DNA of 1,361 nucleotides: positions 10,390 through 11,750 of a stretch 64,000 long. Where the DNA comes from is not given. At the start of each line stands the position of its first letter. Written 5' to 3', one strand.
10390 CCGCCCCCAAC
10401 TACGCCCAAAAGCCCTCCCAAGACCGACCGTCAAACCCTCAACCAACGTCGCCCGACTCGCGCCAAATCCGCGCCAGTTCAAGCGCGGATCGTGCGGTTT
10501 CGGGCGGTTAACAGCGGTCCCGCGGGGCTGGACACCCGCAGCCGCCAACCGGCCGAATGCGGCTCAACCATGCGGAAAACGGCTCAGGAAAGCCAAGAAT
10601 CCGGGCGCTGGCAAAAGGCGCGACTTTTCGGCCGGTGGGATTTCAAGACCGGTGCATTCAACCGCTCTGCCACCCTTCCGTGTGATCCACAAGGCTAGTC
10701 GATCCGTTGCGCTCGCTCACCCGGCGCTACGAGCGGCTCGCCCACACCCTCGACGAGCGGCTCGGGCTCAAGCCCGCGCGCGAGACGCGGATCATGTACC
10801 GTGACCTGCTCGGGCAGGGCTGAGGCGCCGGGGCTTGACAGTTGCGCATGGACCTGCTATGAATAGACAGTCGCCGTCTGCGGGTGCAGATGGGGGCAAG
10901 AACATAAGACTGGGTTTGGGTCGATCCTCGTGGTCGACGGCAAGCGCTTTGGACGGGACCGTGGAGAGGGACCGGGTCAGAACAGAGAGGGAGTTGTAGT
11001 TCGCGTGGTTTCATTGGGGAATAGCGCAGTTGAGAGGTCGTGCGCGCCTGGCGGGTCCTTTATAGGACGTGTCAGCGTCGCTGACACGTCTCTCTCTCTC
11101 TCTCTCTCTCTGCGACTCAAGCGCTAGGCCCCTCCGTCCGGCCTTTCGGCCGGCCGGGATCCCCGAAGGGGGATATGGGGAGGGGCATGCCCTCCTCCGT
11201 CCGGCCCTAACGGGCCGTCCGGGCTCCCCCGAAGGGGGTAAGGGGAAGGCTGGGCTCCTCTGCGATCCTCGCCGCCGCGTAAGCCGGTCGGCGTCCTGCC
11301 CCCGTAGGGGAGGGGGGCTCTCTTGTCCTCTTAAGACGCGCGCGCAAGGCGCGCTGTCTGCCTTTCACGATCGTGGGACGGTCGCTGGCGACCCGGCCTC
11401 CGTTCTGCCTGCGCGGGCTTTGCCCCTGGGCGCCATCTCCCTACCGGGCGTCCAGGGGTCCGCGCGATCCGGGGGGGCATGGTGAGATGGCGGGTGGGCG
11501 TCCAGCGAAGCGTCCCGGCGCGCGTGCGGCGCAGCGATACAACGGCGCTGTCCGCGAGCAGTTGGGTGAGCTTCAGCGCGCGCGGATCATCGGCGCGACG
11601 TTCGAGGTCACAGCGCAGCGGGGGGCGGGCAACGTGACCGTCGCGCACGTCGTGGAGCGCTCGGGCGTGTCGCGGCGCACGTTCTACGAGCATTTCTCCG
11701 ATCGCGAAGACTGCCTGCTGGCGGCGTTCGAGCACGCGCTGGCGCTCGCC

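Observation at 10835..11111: Conserved ~240-nt non-coding domain behind a consensus promoter: candidate novel sRNA or riboswitch-like leader (copy 1)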

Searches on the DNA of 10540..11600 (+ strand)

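Call 8: search_rna_families(source=window, start=10700, end=11600, threshold=evalue, max_evalue=10, show_alignments=3)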
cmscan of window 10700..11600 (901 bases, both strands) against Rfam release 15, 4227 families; matches with E-value up to 10: 8.
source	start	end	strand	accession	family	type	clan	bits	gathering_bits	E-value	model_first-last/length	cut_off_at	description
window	10752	10839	+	RF03580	mir-928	Gene; miRNA;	-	19.5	100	0.47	1-100/100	no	mir-928 microRNA precursor family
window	11165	11273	+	RF00748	mir-433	Gene; miRNA;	-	17.7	70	3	1-93/93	no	mir-433 microRNA precursor family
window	11163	11239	+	RF02937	Clostridiales-2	Gene; sRNA;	-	16.9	58.6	0.48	1-82/82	no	Clostridiales-2 RNA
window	11159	11196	-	RF01716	PhotoRC-I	Cis-reg;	-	16.8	45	0.14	1-44/44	no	PhotoRC-I RNA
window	11329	11404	-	RF02222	sX2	Gene; sRNA;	-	15.9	40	1.1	1-110/110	no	Xanthomonas sRNA sX2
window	11185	11253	-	RF00502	TCV_Pr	Cis-reg;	-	15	40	8.4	1-34/34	no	Turnip crinkle virus (TCV) core promoter hairpin (Pr)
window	11014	11127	+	RF03507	mir-4429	Gene; miRNA;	-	14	97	6.3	1-73/73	no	mir-4429 microRNA precursor family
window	11225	11259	-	RF01716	PhotoRC-I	Cis-reg;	-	11.9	45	4.2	1-44/44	no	PhotoRC-I RNA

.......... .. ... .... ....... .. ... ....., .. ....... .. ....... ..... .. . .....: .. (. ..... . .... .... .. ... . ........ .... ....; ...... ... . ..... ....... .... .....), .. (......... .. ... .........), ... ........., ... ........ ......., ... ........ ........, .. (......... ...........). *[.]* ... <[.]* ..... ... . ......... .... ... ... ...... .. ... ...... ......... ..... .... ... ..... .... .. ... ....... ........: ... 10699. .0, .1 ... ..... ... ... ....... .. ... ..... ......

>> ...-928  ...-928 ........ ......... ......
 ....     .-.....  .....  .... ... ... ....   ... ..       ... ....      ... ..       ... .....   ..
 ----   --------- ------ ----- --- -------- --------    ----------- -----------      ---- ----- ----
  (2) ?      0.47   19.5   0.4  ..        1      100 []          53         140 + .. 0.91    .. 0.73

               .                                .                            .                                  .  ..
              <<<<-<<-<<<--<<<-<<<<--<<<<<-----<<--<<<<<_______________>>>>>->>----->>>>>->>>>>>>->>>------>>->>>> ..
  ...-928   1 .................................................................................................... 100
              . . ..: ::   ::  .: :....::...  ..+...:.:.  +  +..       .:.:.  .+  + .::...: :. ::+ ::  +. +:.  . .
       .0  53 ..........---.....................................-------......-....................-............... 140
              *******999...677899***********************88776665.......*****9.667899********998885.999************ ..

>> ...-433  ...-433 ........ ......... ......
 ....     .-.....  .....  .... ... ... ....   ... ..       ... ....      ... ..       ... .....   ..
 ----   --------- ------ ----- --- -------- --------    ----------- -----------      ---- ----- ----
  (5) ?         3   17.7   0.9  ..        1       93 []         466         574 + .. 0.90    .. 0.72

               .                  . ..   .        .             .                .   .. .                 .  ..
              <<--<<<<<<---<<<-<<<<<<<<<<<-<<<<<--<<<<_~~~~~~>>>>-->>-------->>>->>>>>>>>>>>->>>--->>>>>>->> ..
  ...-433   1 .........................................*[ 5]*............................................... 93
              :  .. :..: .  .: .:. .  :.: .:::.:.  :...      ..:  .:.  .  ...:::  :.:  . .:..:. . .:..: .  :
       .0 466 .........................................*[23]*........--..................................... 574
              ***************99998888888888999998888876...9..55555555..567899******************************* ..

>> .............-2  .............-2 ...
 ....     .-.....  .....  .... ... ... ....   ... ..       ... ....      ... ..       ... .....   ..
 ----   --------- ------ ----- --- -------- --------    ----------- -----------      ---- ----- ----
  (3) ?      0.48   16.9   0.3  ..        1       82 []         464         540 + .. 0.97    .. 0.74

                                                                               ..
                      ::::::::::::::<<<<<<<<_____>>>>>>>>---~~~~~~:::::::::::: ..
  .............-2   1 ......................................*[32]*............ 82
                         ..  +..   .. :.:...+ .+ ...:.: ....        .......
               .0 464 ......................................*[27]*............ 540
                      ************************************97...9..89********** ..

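Call 54: build_rna_model(alignment_id=A3, structure=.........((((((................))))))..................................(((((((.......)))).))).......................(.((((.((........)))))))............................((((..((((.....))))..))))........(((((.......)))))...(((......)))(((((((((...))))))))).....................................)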
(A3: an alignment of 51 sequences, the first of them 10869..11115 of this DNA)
Model R1 built from alignment A3 (51 sequences, 291 columns); structure: as given.
model positions 246; base pairs 45; branch points 6; effective number of sequences 1.8; information 0.59 bits per position. Calibrated on 0.2 Mb of random sequence (short: E-values are rough).
structure used (alignment columns):
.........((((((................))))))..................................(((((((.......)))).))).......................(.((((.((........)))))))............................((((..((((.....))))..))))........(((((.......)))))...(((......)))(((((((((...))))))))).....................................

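Call 55: search_with_rna_model(model_id=R1, source=window, max_evalue=1, show_alignments=2)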
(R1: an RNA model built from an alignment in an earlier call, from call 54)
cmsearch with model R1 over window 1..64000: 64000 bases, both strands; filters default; matches with E-value up to 1: 4.
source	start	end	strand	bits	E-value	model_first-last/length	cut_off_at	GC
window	41869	42114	+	244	1.7e-63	1-246/246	no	0.59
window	10868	11115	+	237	1.2e-61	1-246/246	no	0.6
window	42067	42087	-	21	0.00018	199-219/246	no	0.81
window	11068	11088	-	19.2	0.00055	199-219/246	no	0.67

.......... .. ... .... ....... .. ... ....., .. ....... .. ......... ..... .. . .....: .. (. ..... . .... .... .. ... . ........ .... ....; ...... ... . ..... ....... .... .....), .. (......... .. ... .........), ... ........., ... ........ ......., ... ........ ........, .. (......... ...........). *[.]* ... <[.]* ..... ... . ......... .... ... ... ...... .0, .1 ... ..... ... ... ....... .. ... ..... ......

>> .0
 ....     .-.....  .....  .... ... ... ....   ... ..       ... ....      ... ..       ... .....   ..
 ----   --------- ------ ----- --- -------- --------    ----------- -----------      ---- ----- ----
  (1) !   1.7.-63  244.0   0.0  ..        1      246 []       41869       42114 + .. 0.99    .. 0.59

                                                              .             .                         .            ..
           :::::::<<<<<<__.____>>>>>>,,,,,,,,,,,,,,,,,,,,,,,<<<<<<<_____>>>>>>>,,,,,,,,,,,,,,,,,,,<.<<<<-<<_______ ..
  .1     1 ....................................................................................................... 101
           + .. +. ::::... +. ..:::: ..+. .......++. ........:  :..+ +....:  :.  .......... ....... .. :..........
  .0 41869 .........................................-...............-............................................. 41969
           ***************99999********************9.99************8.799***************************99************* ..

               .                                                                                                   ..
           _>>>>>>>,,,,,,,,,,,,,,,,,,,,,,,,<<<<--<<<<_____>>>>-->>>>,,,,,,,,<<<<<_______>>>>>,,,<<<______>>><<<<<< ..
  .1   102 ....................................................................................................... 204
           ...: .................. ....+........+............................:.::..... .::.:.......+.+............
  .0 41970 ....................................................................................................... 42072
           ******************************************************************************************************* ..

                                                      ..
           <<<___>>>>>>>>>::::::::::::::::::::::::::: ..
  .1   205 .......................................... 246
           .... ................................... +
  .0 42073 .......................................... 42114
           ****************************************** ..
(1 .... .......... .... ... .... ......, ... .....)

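Call 56: search_with_rna_model(model_id=R1, sources=[L001, L017, L045, L047, L049, L050, L053, L054, L055, L056, L057, L058, L059, L060, L061, L062, L063, L064, L065, L066, L067, L068, L069, L071, L072, L073, L076, L077, L078, L079], max_evalue=1)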
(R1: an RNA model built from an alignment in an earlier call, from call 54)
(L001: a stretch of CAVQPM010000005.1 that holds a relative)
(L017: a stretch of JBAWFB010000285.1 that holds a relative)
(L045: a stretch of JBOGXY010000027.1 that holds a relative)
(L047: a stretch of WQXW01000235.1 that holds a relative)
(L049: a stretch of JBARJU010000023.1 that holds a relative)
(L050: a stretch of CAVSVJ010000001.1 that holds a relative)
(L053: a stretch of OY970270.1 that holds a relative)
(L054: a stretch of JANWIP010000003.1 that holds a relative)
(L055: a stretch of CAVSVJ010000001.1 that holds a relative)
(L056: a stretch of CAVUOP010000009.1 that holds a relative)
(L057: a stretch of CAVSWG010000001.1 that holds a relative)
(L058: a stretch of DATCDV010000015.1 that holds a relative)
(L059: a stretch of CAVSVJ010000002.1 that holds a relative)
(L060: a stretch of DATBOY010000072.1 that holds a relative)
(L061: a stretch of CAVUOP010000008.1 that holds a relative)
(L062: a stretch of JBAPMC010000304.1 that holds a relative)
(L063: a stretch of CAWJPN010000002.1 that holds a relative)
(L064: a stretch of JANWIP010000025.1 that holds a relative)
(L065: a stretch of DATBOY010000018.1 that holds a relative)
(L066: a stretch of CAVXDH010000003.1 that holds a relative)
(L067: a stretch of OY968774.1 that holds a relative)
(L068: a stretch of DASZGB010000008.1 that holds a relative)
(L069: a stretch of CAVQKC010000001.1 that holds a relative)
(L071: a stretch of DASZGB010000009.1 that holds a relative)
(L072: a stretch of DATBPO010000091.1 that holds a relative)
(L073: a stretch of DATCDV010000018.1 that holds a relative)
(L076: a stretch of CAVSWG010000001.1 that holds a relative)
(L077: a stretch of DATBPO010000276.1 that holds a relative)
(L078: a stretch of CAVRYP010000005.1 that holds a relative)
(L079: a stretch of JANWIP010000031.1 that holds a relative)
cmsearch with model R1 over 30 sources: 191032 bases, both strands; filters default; matches with E-value up to 1: 2.
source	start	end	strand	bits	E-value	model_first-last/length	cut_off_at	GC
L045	1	22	+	22.8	0.00018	225-246/246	5'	0.59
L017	1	20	+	19.3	0.0015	227-246/246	5'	0.55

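Call 69: search_with_rna_model(model_id=R1, sources=[window, L002, L003, L004, L005, L006, L007, L008, L009, L010, L011, L012, L013, L014, L016, L018, L019, L020, L021, L022, L023, L024, L025, L026, L028, L029, L030, L031, L032, L034, L035, L036, L037, L038, L039, L040, L041, L042, L043, L044, L046, L048, L051, L052, L070, L074, L075, L080, L082, L083, L084, L085, L086, L088, L090, L091, L092, L094, L096, L099, L101, L103, L104, L105, L106, L108, L109, L110, L111, L112, L113, L114, L115, L116, L119, L120, L121, L125, L126, L127, L129, L130, L131, L133, L135, L136, L138, L139, L142, L143, L144, L146, L147, L149, L150, L153, L156, L157, L158, L160], max_evalue=1e-10, make_alignment=true)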
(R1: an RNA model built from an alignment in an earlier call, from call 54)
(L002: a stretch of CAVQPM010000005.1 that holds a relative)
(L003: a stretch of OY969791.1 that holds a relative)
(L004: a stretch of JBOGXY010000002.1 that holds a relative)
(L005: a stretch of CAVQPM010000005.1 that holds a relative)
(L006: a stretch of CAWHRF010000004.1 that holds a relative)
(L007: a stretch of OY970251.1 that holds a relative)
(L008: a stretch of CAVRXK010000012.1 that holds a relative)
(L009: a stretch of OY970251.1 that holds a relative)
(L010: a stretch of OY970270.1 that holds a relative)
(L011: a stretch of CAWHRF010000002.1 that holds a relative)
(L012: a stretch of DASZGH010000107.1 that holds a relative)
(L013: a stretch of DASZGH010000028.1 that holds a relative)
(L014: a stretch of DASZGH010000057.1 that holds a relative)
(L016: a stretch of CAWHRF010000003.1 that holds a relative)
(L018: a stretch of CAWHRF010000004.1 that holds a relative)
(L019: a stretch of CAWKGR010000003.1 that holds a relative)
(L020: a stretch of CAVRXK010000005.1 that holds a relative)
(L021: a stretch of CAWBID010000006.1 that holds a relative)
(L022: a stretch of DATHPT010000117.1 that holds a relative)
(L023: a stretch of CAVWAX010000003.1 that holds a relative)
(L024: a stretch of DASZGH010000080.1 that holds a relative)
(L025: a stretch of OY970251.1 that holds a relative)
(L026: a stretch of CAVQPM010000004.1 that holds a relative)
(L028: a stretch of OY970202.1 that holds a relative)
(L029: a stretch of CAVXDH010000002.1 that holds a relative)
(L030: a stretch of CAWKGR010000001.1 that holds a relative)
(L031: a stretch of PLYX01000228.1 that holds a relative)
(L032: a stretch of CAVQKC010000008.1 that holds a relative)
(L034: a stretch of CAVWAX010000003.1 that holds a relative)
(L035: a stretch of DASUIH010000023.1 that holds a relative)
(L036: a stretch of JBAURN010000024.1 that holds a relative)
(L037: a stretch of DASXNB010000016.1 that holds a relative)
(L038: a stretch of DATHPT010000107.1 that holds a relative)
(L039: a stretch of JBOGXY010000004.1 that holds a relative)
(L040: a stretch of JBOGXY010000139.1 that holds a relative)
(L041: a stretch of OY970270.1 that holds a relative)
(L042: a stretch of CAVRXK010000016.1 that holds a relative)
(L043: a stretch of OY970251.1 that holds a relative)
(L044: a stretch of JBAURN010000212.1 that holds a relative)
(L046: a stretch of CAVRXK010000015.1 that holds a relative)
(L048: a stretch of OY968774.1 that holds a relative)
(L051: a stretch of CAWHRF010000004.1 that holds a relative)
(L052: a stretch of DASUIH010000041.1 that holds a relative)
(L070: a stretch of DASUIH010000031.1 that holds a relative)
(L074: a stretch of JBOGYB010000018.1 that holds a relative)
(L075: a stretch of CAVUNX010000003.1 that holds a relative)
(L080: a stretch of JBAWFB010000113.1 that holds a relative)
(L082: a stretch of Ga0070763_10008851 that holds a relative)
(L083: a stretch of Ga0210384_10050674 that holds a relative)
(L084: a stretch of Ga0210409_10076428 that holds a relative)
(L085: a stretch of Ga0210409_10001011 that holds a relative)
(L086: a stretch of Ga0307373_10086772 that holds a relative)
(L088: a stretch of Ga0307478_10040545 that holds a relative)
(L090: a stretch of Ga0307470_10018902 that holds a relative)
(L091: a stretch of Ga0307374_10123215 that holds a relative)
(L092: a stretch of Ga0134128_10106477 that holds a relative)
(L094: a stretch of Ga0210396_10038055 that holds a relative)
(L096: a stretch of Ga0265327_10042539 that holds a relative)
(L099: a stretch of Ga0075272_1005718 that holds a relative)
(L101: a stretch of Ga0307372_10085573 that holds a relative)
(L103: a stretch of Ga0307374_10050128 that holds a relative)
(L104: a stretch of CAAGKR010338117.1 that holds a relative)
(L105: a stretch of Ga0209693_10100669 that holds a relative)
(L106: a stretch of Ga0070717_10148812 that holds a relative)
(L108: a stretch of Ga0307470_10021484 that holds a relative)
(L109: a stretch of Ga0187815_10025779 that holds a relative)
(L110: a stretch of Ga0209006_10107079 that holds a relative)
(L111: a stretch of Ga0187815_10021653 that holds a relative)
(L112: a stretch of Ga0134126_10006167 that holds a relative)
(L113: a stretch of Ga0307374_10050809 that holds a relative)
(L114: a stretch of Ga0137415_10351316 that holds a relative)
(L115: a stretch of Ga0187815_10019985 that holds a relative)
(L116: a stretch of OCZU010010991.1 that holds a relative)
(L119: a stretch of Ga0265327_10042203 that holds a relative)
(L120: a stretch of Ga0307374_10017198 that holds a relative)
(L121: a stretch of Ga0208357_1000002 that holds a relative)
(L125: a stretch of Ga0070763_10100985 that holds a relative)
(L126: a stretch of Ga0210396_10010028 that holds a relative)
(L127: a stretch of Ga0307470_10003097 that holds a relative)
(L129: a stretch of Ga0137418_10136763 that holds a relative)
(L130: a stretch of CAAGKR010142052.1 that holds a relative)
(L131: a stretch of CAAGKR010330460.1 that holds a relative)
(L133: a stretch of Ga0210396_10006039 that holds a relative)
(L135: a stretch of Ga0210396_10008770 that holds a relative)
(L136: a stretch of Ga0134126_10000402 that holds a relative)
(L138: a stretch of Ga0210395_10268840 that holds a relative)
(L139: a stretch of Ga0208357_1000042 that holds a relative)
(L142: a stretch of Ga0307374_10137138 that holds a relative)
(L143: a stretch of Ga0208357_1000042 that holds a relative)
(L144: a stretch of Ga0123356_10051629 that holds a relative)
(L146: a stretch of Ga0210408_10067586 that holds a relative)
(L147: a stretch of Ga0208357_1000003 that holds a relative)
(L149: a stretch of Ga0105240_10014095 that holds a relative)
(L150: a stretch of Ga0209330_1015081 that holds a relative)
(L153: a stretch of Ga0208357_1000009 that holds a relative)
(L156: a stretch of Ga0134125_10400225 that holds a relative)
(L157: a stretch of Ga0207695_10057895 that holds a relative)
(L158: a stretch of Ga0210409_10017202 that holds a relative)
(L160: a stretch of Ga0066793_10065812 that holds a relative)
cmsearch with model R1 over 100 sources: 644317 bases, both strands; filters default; matches with E-value up to 1e-10: 102.
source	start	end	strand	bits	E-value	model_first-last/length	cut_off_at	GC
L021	2386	2632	+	271.5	8.9e-70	1-246/246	no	0.57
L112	3571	3815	-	267.6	9.5e-69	1-246/246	no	0.56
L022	2022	2270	+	262.4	2.3e-67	1-246/246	no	0.56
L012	2589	2836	+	261.8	3.2e-67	1-246/246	no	0.56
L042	2403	2650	+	261.5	3.9e-67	1-246/246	no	0.6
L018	2382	2629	+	260.1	9.3e-67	1-246/246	no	0.57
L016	2341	2590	+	259.9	1.1e-66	1-246/246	no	0.58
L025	2422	2671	+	258.7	2.2e-66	1-246/246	no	0.54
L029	2572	2817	+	257.5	4.4e-66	1-246/246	no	0.55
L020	2520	2767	+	257.2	5.5e-66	1-246/246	no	0.57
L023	2419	2667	+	256.7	7.2e-66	1-246/246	no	0.57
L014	2586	2836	+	256.4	8.8e-66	1-246/246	no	0.57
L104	10571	10817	-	255.8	1.3e-65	1-246/246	no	0.55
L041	2466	2715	+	255.6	1.5e-65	1-246/246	no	0.62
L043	2504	2752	+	255.1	1.9e-65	1-246/246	no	0.55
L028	2507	2757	+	254.4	2.9e-65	1-246/246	no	0.57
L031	2388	2635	+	251.4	1.9e-64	1-246/246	no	0.6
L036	554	805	+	250.3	3.5e-64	1-246/246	no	0.53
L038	434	677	+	248.2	1.3e-63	1-246/246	no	0.57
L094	3810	4053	-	248.2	1.3e-63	1-246/246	no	0.57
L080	2972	3217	+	246.8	3e-63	1-246/246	no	0.6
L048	2573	2820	+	245.2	8e-63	1-246/246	no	0.55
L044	2548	2793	+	245.2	8.3e-63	1-246/246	no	0.56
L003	2322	2572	+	244.1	1.6e-62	1-246/246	no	0.58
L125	985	1233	-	243.8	1.9e-62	1-246/246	no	0.57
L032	2446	2707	+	242.5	4.3e-62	1-246/246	no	0.56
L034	2440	2688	+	242.1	5.5e-62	1-246/246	no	0.58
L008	2593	2839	+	242.1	5.5e-62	1-246/246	no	0.54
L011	2332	2578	+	241.5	7.8e-62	1-246/246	no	0.58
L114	792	1038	-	241.5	7.9e-62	1-246/246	no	0.6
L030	2529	2775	+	241.1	9.9e-62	1-246/246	no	0.55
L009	2609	2852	+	239.5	2.6e-61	1-246/246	no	0.57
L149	898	1148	+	237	1.2e-60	1-246/246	no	0.59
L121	1001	1252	+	234.2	6.5e-60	1-246/246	no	0.58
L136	10662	10910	-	232.3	2.2e-59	1-246/246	no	0.57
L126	3792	4038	+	231.5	3.5e-59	1-246/246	no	0.56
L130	10850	11096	-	231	4.8e-59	1-246/246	no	0.57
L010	2621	2872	+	230.7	5.6e-59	1-246/246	no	0.58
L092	595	845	+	230.2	7.5e-59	1-246/246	no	0.57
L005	2472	2716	+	230.2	7.7e-59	1-246/246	no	0.58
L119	1226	1469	-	230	8.7e-59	1-246/246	no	0.56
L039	377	623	+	228.4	2.2e-58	1-246/246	no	0.59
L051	2408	2650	+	228.1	2.7e-58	1-246/246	no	0.56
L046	214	458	+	226.7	6.5e-58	1-246/246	no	0.58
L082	896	1146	-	226.6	6.8e-58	1-246/246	no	0.59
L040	2591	2841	+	226.4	7.5e-58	1-246/246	no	0.59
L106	1305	1551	+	225.8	1.1e-57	1-246/246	no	0.58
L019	2564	2809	+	225.6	1.2e-57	1-246/246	no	0.58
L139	10063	10309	-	225.5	1.4e-57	1-246/246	no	0.58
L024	2436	2683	+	225.3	1.5e-57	1-246/246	no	0.57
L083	53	296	+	225.1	1.7e-57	1-246/246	no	0.59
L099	822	1068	+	224.8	2e-57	1-246/246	no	0.58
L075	4668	4918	+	224.6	2.3e-57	1-246/246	no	0.55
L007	2402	2646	+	224.5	2.5e-57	1-246/246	no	0.56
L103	409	655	-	224.3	2.7e-57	1-246/246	no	0.57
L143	4107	4349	-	222.2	9.9e-57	1-246/246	no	0.57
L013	2456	2701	+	222.1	1.1e-56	1-246/246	no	0.54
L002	2437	2683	+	221.4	1.6e-56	1-246/246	no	0.56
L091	1230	1473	-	221.2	1.9e-56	1-246/246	no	0.61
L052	2553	2799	+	219.7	4.6e-56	1-246/246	no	0.6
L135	2570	2815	-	219.6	4.8e-56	1-246/246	no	0.55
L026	2404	2656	+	217.7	1.5e-55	1-246/246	no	0.58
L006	2512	2758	+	216.9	2.5e-55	1-246/246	no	0.62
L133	9841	10092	-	215.4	6.4e-55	1-246/246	no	0.56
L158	6544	6792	-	215.1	7.3e-55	1-246/246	no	0.55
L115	1388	1631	-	215.1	7.7e-55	1-246/246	no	0.59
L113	1845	2090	-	213.9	1.6e-54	1-246/246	no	0.59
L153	345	590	+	213.6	1.9e-54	1-246/246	no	0.57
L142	1379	1624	+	213.3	2.3e-54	1-246/246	no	0.59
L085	1405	1651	+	213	2.8e-54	1-246/246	no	0.55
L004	2368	2620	+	212.2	4.4e-54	1-246/246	no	0.56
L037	2625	2871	+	212.2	4.4e-54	1-246/246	no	0.57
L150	658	907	+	211.7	5.8e-54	1-246/246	no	0.59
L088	2333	2585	+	208.9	3.3e-53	1-246/246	no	0.57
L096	1087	1334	+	208.6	3.9e-53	1-246/246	no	0.59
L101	1530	1776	+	208.6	4e-53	1-246/246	no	0.62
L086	850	1096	-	205.1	3.3e-52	1-246/246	no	0.59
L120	4775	5020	-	203.2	1.1e-51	1-246/246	no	0.59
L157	1982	2231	-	202.3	1.9e-51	1-246/246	no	0.58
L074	2483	2729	+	202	2.3e-51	1-246/246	no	0.53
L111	2125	2370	-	201.3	3.5e-51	1-246/246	no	0.6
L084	1356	1600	-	201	4e-51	1-246/246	no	0.58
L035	2539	2779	+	200.8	4.7e-51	1-246/246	no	0.59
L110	2008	2263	+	198.3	2.1e-50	1-246/246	no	0.55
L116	2256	2503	-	196.8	5.3e-50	1-246/246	no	0.59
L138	453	706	+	194.1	2.8e-49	1-246/246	no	0.56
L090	2128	2375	-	192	1e-48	1-246/246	no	0.58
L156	1067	1313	-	190.6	2.3e-48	1-246/246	no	0.56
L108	1220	1467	-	190.3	2.7e-48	1-246/246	no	0.6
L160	207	450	+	189.3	4.9e-48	1-246/246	no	0.56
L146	2599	2791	-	187.5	1.5e-47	56-246/246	5'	0.61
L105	641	890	-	186.4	3e-47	1-246/246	no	0.56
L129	1110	1361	-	185.5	5.3e-47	1-246/246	no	0.6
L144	813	1064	+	185.4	5.6e-47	1-246/246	no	0.58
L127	1831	2079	+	181.1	7.4e-46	1-246/246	no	0.6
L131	2555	2800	-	180.3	1.2e-45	1-246/246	no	0.57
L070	2600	2844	+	164.3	2.1e-41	1-246/246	no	0.6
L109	970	1217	-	140.2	5e-35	1-246/246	no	0.61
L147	7914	8164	+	137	3.6e-34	1-246/246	no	0.57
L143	4516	4673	-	58.8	1.8e-13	1-246/246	no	0.58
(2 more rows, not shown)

Alignment A4: 102 matches aligned to the model, 339 columns, each read 5' to 3' on its own strand. Consensus structure (alignment columns), stored with it:
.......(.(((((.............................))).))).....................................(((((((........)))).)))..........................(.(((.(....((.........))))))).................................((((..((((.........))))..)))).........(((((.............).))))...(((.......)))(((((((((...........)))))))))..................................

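Call 75: search_dna_similar(query=window:10869-11130:+, collection=plasmids, mode=distant, max_rows=10)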
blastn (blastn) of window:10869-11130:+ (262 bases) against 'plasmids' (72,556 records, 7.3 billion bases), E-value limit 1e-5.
No match.
